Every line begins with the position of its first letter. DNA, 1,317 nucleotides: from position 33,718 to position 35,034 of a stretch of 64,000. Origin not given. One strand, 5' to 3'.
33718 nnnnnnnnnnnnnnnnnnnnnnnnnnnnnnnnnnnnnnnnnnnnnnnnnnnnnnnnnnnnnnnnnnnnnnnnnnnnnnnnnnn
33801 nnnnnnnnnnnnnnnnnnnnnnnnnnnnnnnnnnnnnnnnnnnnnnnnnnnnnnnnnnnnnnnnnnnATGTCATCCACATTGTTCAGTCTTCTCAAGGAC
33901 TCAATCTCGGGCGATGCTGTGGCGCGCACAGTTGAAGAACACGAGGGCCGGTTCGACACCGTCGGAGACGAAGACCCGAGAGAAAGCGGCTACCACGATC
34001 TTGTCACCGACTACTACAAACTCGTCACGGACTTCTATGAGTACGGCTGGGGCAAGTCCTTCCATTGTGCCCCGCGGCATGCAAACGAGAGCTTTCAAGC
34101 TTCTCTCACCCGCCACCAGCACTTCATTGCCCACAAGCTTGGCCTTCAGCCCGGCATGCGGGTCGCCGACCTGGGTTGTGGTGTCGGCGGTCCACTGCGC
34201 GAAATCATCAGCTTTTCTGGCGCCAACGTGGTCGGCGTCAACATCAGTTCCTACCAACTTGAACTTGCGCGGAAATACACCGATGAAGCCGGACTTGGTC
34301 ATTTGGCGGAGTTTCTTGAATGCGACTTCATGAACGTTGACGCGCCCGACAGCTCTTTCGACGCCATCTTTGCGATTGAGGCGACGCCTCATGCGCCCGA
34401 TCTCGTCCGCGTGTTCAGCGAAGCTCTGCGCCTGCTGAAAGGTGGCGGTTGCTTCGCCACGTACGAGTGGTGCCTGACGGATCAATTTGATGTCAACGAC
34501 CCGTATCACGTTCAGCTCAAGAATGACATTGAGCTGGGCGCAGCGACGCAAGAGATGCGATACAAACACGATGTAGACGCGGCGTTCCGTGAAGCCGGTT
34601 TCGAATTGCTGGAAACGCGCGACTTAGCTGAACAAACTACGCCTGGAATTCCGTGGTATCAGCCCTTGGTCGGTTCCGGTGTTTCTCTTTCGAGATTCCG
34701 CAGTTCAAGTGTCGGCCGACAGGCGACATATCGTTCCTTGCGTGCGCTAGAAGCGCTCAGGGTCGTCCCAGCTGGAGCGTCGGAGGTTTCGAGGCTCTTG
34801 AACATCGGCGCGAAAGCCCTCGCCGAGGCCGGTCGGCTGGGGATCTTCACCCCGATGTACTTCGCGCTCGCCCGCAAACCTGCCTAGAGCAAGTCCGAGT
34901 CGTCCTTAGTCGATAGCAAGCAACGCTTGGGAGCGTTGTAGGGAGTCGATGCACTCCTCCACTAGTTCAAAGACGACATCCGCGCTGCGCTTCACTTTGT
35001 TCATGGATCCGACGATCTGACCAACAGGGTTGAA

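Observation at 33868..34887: Full-length ERG6/SMT-type sterol C-24 methyltransferase homologue in a bacterial genome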

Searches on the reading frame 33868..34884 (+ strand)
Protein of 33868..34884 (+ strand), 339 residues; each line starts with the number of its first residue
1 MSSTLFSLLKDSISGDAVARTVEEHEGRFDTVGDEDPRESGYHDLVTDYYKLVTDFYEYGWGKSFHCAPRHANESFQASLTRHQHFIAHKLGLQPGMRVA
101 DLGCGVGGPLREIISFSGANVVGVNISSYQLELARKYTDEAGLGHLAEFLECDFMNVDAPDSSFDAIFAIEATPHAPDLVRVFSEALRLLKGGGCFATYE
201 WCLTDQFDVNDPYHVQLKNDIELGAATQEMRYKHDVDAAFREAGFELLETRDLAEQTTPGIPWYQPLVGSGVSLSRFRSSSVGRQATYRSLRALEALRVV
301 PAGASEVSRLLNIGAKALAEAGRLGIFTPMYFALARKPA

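Call 3: search_protein_families(library=pfam, proteins=[window:33868-34884:+], max_evalue=0.01)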
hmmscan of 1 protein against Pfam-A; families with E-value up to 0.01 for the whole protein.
window:33868-34884:+ (339 aa): 8 families
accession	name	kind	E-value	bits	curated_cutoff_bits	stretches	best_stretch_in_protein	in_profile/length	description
PF08498.15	Sterol_MT_C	-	6.7e-21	74.6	21.7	1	275-338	2-65/66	Sterol methyltransferase C-terminal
PF08241.18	Methyltransf_11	-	1.3e-18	67.8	21.2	1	101-197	2-94/95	Methyltransferase domain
PF13649.12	Methyltransf_25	-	6.1e-17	62.5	27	1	99-194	1-97/97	Methyltransferase domain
PF02353.26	CMAS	-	6.4e-17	62.2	27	1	46-198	10-164/273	Mycolic acid cyclopropane synthetase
PF13847.12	Methyltransf_31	-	1.9e-15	57.2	27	1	94-220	2-127/145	Methyltransferase domain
PF08242.18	Methyltransf_12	-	2.7e-11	44.5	30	1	101-196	2-98/98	Methyltransferase domain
PF13489.12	Methyltransf_23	-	9.7e-09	35.6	27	1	91-249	16-163/164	Methyltransferase domain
PF01209.24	Ubie_methyltran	-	1.9e-07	31.1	20.1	1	84-217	36-170/233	ubiE/COQ5 methyltransferase family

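Call 4: search_protein_families(library=ncbifam, proteins=[window:33868-34884:+], max_evalue=0.01)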
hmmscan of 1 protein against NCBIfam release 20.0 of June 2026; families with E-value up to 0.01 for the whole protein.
window:33868-34884:+ (339 aa): 34 families (the best 25 are shown)
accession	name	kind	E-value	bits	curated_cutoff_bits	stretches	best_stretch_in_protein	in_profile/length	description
NF041675.1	sarc_dimgly_tmase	equivalog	3e-16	60.2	550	1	54-211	22-177/278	sarcosine/dimethylglycine N-methyltransferase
NF040703.1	cyclopro_CfaB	exception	1e-13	50.9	650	1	36-172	103-235/393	C17 cyclopropane fatty acid synthase CfaB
NF045667.1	MTase_DVU1556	equivalog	1.5e-13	50.7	155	1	89-253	16-168/213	DVU_1556 family methyltransferase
NF008686.0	PRK11705.1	equivalog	2.8e-12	46.4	400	1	48-172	118-237/383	cyclopropane fatty acyl phospholipid synthase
NF053839.1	CPFASynBruc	equivalog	4.6e-12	45.6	600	1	43-196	126-274/410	cyclopropane fatty acid synthase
NF043040.1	corrin_prot_MT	hypoth_equivalog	1.1e-10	41.4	180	1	82-194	29-143/216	corrinoid protein-associated methyltransferase CpaM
TIGR01983.1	UbiG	equivalog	6.4e-10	38.7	102.95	1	92-195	49-148/228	bifunctional 2-polyprenyl-6-hydroxyphenol methylase/3-demethylubiquinol 3-O-methyltransferase UbiG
NF041943.1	GPPMT_Stmyces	equivalog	7.4e-10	39.1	400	1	85-208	67-189/272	geranyl diphosphate 2-C-methyltransferase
NF041537.1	ArsM_AhpD_UU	exception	2.1e-09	36.7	510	1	93-225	74-207/345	arsenite methyltransferase/AhpD domain selenoprotein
NF045825.1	FAmtase_mtf2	equivalog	1.3e-08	34.3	400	1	85-197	49-157/248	fatty-acid O-methyltransferase Mtf2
NF040660.1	mycolic_MTase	equivalog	1.4e-08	34.7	390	1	81-174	46-136/283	cyclopropane mycolic acid synthase family methyltransferase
NF045823.1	PthPhpthDimycoMt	equivalog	2.5e-08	33.4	300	1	83-201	55-169/256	phthiotriol/phenolphthiotriol dimycocerosates methyltransferase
NF041536.1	ArsM_DUF2284_UU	exception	4.9e-08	31.7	575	1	94-227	75-209/459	arsenite methyltransferase/DUF2284 domain selenoprotein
NF008823.0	PRK11873.1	subfamily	9.3e-08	31.9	263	1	93-207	75-190/272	arsenite methyltransferase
TIGR01934.1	MenG_MenH_UbiE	subfamily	3e-07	30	158.35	1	87-206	31-149/223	ubiquinone/menaquinone biosynthesis methyltransferase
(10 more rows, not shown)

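Call 5: search_solved_structures(query=window:33868-34884:+, max_evalue=0.001, show_alignments=2)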
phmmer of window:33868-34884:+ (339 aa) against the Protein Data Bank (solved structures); distinct sequences matched with E-value up to 0.001: 55.
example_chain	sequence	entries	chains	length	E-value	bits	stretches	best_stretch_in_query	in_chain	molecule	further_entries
8zc8_A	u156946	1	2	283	2.1e-20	76.6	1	82-197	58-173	MitM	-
21zq_A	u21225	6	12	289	2.2e-20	76.5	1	82-197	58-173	MitM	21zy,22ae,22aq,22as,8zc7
6uv6_A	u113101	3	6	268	9.9e-18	67.8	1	90-260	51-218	D-glucose O-methyltransferase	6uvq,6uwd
3bus_A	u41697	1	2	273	2.7e-17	66.3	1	49-206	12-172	Methyltransferase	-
4pne_A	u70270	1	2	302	8e-17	64.8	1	73-262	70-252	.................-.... protein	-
7v6h_A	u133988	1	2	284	9.7e-16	61.2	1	88-266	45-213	Cyclopropane fatty-acyl-phospholipid synthase-like methyltransferase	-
2o57_A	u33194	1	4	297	3.7e-12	49.5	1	56-208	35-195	putative sarcosine dimethylglycine methyltransferase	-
5gm1_A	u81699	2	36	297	4.7e-12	49.1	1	37-212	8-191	O-methylransferase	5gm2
5wp4_A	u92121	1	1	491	1e-10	44.7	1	85-204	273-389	Phosphoethanolamine N-methyltransferase 1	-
5wp5_A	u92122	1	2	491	1.2e-10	44.5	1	85-205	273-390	Phosphomethylethanolamine N-methyltransferase 2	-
4ine_A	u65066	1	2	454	5.1e-10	42.4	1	92-195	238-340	Protein PMT-2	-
6f5z_A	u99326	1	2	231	6.9e-10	42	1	81-255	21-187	24-sterol C-methyltransferase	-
3mgg_A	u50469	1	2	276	7.8e-09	38.5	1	85-200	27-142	Methyltransferase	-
4krh_A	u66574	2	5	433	1.2e-08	37.9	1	93-195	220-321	Phosphoethanolamine N-methyltransferase 2 | Phospholethanolamine N-methyltransferase 2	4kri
1tpy_A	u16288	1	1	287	3.2e-08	36.5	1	42-172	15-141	methoxy mycolic acid synthase 2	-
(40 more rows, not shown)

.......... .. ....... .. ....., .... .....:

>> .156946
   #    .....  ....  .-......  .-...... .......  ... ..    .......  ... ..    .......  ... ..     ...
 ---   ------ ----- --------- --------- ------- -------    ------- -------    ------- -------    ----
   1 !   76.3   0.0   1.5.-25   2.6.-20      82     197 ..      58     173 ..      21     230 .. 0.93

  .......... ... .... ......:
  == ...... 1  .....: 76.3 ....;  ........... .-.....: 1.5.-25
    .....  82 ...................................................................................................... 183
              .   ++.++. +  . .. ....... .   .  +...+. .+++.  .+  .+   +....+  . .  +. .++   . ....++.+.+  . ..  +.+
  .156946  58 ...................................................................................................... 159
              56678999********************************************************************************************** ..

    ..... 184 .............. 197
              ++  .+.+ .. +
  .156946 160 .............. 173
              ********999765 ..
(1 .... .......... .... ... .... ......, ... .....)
